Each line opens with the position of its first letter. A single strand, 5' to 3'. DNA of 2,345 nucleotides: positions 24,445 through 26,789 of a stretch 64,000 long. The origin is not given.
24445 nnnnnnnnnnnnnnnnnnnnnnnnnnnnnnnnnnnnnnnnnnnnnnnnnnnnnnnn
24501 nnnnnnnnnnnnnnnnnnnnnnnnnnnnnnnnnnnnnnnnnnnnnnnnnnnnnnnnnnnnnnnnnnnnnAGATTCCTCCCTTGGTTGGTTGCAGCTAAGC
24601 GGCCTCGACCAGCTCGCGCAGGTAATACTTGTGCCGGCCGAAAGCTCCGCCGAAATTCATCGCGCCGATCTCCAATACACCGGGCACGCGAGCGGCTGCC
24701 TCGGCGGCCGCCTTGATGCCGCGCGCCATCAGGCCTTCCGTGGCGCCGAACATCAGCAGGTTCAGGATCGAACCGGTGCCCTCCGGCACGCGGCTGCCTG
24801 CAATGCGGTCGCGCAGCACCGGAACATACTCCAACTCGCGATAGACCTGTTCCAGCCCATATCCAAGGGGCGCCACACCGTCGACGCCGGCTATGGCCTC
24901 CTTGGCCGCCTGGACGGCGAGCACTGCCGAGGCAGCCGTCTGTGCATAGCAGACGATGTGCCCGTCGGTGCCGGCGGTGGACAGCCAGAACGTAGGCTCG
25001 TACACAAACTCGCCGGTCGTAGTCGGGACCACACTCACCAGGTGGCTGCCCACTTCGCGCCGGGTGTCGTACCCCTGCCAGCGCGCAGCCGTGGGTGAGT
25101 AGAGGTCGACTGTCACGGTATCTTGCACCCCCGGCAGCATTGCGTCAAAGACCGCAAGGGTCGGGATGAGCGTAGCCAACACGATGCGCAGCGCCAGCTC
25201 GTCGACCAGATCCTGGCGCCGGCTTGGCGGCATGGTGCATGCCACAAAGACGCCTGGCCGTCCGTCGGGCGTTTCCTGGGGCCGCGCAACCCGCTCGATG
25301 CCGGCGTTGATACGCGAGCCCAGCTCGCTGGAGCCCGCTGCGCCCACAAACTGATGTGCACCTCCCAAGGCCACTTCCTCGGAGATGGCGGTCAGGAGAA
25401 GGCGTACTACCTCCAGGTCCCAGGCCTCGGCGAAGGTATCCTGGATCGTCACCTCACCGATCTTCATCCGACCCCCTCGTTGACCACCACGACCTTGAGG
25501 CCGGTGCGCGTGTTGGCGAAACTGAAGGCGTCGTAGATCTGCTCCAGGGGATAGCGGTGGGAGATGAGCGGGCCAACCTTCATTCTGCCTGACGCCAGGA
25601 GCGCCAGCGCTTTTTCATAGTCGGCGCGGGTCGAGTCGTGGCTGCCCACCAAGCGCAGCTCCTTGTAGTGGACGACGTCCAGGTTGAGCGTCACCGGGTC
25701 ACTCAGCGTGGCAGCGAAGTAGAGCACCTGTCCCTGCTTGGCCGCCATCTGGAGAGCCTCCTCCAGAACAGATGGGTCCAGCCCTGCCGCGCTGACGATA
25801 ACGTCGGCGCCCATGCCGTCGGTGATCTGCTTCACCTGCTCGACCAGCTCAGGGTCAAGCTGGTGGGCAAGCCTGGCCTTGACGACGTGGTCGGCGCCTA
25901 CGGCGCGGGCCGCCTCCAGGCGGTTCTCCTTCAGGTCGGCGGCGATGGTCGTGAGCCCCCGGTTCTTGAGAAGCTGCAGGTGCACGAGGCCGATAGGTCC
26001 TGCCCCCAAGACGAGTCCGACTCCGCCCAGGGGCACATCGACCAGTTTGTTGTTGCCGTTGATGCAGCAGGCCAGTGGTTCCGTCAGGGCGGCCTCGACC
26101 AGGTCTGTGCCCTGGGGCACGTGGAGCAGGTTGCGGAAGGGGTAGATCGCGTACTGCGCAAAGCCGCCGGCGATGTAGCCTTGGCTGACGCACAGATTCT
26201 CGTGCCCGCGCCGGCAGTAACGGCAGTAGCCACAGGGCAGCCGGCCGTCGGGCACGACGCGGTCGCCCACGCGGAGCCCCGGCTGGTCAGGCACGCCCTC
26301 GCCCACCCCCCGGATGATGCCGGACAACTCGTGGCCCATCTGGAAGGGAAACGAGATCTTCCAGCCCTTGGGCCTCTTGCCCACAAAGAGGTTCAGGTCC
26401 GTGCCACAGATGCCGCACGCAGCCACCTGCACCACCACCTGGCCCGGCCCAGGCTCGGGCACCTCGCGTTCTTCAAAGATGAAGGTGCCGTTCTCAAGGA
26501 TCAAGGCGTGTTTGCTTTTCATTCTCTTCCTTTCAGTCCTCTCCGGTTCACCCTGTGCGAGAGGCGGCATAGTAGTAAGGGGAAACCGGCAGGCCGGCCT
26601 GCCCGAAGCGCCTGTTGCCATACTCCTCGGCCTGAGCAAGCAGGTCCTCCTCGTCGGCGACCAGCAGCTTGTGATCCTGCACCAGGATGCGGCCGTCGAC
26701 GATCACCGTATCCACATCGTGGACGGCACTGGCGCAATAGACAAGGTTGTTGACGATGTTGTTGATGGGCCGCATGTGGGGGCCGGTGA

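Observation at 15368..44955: About 22-kb co-directional catabolic island mixing tungsten AORs, ATZ/TRZ amidohydrolases, PreA-like and M20 enzymes, an Ftr-like formyltransferase and a non-pyrrolysine corrinoid methyltransferase module; substrate unknown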

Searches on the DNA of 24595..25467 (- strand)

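Call 38: search_rna_families(sources=[L011, L014, L016, L018, L021, L029, L023], threshold=gathering)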
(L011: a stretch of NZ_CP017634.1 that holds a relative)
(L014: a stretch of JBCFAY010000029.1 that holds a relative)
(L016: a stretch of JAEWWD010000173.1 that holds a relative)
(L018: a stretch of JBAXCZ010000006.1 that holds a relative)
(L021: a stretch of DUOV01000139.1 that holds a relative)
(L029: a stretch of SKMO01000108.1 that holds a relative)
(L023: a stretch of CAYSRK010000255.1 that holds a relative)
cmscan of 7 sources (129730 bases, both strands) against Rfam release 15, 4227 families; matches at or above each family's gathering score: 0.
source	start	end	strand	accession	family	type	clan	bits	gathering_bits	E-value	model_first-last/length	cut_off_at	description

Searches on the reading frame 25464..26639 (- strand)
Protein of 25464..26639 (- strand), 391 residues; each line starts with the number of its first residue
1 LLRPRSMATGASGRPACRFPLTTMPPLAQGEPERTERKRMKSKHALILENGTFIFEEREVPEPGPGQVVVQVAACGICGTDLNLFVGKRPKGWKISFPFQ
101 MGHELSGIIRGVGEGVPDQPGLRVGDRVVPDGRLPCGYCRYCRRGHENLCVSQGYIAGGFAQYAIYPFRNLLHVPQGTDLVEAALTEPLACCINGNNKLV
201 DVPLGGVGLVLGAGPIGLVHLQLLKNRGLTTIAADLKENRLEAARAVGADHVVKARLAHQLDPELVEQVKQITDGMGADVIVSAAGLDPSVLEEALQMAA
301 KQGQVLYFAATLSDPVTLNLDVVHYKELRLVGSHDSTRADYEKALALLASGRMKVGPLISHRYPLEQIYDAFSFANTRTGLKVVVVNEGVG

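Call 3: search_protein_families(library=pfam, proteins=[window:25464-26639:-], max_evalue=0.00001)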
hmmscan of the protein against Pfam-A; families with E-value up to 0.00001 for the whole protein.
window:25464-26639:- (391 aa): 4 families
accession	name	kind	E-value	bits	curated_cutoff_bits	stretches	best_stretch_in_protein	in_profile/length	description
PF08240.17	ADH_N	-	3.7e-26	91.8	23.5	1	64-175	1-103/104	Alcohol dehydrogenase GroES-like domain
PF00107.32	ADH_zinc_N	-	2.6e-24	86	31.8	1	215-349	1-128/129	Zinc-binding dehydrogenase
PF16912.11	Glu_dehyd_C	-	1.2e-11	45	34.9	1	208-385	34-209/211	Glucose dehydrogenase C-terminus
PF13602.12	ADH_zinc_N_2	-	1e-07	33.4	27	1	248-374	2-122/134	Zinc-binding dehydrogenase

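Call 8: search_protein_families(library=ncbifam, proteins=[window:25464-26639:-], max_evalue=0.00001)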
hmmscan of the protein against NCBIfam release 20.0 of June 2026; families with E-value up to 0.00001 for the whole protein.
window:25464-26639:- (391 aa): 21 families
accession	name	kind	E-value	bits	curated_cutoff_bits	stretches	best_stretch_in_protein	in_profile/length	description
NF041097.1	keto_inos_dh_IolM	equivalog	6.5e-55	186.4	450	1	35-385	22-387/389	scyllo-inosose 3-dehydrogenase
TIGR00692.1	tdh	equivalog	7.4e-51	173.2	458.35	1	55-385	13-338/340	L-threonine 3-dehydrogenase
NF007489.0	PRK10083.1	equivalog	2.7e-48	164.7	376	1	51-377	10-325/339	Zn-dependent oxidoreductase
NF003808.0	PRK05396.1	equivalog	8.5e-46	156.4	380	1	54-385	14-338/341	L-threonine 3-dehydrogenase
TIGR03989.1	Rxyl_3153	subfamily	1.1e-36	126.9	440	2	42-151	2-106/370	NDMA-dependent alcohol dehydrogenase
NF010344.0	PRK13771.1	subfamily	1.8e-36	125.8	349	1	51-379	11-324/334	putative alcohol dehydrogenase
TIGR03451.1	mycoS_dep_FDH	equivalog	2.8e-35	121.8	512.9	2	59-152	20-106/358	S-(hydroxymethyl)mycothiol dehydrogenase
NF007375.0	PRK09880.1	equivalog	1.8e-34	119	469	1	52-380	15-335/344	L-idonate 5-dehydrogenase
TIGR03201.1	dearomat_had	equivalog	1.3e-30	106.7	338.65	1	55-377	13-338/349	6-hydroxycyclohex-1-ene-1-carbonyl-CoA dehydrogenase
NF041172.1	AcrlCoa_red_Thmprot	equivalog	6.6e-30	104.2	500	1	53-379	13-325/334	acryloyl-CoA reductase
NF007642.0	PRK10309.1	equivalog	1.5e-29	103.3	550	1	49-371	8-329/347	galactitol-1-phosphate 5-dehydrogenase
TIGR03366.1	HpnZ_proposed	hypoth_equivalog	5e-29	101.5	328.1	1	61-367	1-314/315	putative phosphonate catabolism associated alcohol dehydrogenase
TIGR02824.1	quinone_pig3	subfamily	4.6e-28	98.2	296.8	2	157-384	91-312/325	putative NAD(P)H quinone oxidoreductase, PIG3 family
NF006940.0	PRK09422.1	equivalog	1.8e-27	96.2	344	1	45-373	4-320/338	alcohol dehydrogenase AdhP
TIGR02822.1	adh_fam_2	subfamily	4.9e-27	94.9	283.5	1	48-372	10-314/329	zinc-binding alcohol dehydrogenase family protein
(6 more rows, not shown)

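Call 34: search_solved_structures(query=window:25464-26537:-, max_evalue=1e-20)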
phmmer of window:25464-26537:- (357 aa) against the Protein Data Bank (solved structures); distinct sequences matched with E-value up to 1e-20: 65 (the best 60 are shown).
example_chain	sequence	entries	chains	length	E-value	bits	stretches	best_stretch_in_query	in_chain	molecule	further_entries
2d8a_A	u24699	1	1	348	4.5e-43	151.1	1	23-343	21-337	Probable L-threonine 3-dehydrogenase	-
2dfv_A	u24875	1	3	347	4.7e-43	151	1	23-343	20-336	Probable L-threonine 3-dehydrogenase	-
4ej6_A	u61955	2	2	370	5.3e-40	141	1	18-352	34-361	Putative zinc-binding dehydrogenase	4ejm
3gfb_A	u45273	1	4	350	3.1e-39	138.4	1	23-346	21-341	L-threonine 3-dehydrogenase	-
1e3j_A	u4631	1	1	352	5.3e-39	137.7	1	12-346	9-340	NADP(H)-DEPENDENT KETOSE REDUCTASE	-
4ilk_A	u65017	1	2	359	1.1e-37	133.3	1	12-340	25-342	Starvation sensing protein rspB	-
4oh1_A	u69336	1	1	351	3.5e-37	131.7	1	17-351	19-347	L-iditol 2-dehydrogenase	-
2dq4_A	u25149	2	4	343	4e-37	131.5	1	15-350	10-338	L-threonine 3-dehydrogenase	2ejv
5k1s_A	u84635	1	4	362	1.3e-35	126.6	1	15-337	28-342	Oxidoreductase, zinc-binding dehydrogenase family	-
9flz_A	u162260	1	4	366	2.3e-35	125.7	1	9-338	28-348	alcohol dehydrogenase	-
3meq_A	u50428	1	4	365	5.8e-35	124.4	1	19-336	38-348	Alcohol dehydrogenase, zinc-containing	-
3qe3_A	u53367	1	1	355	3.9e-34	121.7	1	17-351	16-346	Sorbitol dehydrogenase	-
1pl6_A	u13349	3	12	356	1.9e-33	119.4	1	17-351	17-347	Sorbitol dehydrogenase | human sorbitol dehydrogenase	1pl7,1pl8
5vm2_A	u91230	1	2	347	3.2e-33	118.7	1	6-341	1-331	Alcohol dehydrogenase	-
4z6k_A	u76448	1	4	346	7.8e-31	110.8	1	12-339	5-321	Alcohol dehydrogenase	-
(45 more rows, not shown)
